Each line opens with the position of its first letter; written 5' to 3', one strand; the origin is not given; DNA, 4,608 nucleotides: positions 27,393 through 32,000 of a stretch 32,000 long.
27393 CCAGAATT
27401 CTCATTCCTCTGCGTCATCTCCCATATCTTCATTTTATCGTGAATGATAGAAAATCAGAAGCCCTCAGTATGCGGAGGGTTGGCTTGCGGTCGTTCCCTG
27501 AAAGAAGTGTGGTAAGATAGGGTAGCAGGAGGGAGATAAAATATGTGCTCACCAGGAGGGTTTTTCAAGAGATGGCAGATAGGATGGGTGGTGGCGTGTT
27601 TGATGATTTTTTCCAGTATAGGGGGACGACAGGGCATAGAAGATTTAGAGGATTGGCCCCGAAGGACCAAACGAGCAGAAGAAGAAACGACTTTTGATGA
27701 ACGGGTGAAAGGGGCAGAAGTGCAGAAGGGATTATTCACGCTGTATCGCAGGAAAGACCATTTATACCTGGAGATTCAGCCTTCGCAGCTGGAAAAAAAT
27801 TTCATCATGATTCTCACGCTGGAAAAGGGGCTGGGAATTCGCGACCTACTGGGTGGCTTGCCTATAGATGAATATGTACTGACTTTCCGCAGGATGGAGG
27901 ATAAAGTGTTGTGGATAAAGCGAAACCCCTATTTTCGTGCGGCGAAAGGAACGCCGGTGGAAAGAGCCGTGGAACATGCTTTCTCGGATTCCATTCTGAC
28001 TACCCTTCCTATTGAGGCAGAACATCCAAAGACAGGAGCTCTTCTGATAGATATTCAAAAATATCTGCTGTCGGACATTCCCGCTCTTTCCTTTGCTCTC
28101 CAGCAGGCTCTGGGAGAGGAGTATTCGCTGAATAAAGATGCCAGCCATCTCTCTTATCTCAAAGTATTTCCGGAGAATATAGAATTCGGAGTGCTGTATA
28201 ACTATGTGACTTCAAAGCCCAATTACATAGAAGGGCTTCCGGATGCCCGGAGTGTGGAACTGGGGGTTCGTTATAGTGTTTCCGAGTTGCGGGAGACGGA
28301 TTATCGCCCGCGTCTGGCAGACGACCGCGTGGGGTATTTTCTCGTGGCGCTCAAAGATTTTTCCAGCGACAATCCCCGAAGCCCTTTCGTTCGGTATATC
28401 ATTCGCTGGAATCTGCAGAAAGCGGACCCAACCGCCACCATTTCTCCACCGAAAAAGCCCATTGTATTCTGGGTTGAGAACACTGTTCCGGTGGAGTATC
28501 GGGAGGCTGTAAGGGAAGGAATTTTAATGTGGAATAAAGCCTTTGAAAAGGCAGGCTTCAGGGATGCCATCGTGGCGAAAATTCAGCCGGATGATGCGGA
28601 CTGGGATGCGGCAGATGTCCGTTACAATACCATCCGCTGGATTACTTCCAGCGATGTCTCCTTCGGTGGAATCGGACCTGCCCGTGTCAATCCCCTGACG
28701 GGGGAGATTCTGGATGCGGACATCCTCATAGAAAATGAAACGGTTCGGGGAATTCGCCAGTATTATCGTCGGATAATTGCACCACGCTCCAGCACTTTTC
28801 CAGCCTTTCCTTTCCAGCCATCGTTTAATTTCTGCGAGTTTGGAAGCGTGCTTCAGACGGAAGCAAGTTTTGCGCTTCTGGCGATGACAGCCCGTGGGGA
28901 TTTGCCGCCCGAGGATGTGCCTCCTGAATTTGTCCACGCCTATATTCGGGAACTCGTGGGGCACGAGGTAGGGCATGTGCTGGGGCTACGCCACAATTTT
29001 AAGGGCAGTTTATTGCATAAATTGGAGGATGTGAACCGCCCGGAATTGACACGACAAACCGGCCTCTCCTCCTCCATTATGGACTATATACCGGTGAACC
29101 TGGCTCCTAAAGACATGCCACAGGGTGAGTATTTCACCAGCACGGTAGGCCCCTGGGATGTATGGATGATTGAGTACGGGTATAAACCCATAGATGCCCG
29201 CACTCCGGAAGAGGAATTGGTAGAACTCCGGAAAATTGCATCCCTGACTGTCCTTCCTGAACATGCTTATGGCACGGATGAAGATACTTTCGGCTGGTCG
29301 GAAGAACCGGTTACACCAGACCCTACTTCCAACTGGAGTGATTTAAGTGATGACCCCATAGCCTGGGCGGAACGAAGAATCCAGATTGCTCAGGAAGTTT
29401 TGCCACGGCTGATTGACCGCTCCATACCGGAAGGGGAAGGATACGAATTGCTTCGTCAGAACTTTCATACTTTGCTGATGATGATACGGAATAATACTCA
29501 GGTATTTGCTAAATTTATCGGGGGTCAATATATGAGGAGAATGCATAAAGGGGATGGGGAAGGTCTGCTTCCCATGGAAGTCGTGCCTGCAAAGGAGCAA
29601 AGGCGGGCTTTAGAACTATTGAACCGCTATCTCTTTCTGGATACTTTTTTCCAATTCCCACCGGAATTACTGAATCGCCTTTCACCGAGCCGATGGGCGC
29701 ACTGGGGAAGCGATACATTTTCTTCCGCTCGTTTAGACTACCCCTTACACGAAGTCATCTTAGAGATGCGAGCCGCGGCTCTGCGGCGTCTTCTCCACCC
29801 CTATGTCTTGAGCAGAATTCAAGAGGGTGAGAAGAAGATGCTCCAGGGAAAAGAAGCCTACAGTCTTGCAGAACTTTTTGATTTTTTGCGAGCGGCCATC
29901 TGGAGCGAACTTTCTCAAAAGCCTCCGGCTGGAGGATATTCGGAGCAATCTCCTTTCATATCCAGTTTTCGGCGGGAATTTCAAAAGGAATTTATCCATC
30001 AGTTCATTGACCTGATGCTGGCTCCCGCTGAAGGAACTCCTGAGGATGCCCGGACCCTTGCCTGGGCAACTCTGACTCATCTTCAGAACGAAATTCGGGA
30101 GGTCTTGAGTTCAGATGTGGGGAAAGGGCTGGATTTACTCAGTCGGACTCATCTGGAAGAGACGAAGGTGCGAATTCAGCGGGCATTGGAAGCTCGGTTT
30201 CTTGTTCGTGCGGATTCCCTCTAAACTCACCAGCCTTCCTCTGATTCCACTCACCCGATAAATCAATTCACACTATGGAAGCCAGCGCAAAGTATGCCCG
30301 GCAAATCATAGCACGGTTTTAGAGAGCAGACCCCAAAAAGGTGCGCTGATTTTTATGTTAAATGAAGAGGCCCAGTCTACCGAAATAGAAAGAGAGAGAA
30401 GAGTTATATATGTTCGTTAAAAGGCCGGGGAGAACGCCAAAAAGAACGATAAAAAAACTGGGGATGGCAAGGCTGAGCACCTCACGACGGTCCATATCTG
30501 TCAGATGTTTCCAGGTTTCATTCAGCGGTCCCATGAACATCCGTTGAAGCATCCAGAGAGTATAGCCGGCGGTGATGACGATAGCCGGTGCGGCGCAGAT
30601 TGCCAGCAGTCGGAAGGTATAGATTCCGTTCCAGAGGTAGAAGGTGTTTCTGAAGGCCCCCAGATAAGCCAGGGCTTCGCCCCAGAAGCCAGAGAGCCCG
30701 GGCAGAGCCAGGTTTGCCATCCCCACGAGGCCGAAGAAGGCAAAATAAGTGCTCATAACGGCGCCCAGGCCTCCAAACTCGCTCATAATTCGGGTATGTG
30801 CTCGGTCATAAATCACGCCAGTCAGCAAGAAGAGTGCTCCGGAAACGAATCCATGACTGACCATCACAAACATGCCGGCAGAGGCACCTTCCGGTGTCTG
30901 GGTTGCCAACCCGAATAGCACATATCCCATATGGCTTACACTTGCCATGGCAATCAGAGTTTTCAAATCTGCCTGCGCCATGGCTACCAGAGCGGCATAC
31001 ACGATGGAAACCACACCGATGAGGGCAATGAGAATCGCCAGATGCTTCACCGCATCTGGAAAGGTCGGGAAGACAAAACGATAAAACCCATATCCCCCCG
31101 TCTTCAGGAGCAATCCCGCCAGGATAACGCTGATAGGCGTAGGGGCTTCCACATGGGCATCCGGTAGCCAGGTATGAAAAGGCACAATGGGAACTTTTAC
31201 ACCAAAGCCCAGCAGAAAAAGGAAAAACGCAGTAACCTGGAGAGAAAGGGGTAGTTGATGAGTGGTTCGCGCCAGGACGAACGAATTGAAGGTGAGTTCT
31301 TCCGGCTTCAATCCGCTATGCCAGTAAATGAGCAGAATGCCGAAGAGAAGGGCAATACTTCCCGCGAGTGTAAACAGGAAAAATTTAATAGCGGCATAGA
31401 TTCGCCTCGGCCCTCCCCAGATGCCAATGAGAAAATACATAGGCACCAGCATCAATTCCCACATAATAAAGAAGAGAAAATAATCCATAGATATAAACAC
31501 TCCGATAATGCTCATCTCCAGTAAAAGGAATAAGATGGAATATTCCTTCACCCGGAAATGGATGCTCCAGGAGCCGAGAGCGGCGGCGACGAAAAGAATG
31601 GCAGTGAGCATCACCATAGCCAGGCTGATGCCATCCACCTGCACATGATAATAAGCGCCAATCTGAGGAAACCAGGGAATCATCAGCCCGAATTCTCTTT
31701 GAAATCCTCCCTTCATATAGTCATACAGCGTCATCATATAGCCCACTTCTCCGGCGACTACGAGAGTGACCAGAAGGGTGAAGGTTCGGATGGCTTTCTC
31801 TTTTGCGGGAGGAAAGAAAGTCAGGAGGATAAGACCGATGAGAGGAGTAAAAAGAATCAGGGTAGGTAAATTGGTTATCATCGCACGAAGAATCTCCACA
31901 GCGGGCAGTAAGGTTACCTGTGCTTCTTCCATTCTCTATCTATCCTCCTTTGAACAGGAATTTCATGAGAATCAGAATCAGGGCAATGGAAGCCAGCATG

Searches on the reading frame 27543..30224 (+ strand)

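Call 5: search_protein_families(library=pfam, max_evalue=0.01, proteins=[window:27543-30224:+])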
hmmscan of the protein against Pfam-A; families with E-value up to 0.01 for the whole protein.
window:27543-30224:+ (893 aa): 3 families
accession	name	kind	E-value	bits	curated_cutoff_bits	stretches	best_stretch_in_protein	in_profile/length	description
PF16313.11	DUF4953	-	2.7e-78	263.8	24.2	1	459-791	4-314/316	Met-zincin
PF17148.9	DUF5117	-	3.7e-30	105.6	27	1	109-293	5-188/189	Domain of unknown function (DUF5117)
PF17162.9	DUF5118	-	8.7e-09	35.5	27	1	50-95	3-49/50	Domain of unknown function (DUF5118)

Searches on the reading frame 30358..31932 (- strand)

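Call 5: search_protein_families(library=pfam, max_evalue=0.01, proteins=[window:30358-31932:-])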
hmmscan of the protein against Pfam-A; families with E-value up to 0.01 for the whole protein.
window:30358-31932:- (524 aa): 1 family
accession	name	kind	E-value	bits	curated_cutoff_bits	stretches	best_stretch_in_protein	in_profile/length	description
PF00361.26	Proton_antipo_M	-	6.6e-71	239.3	21.5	1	148-433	1-282/294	NADH:quinone oxidoreductase/Mrp antiporter, TM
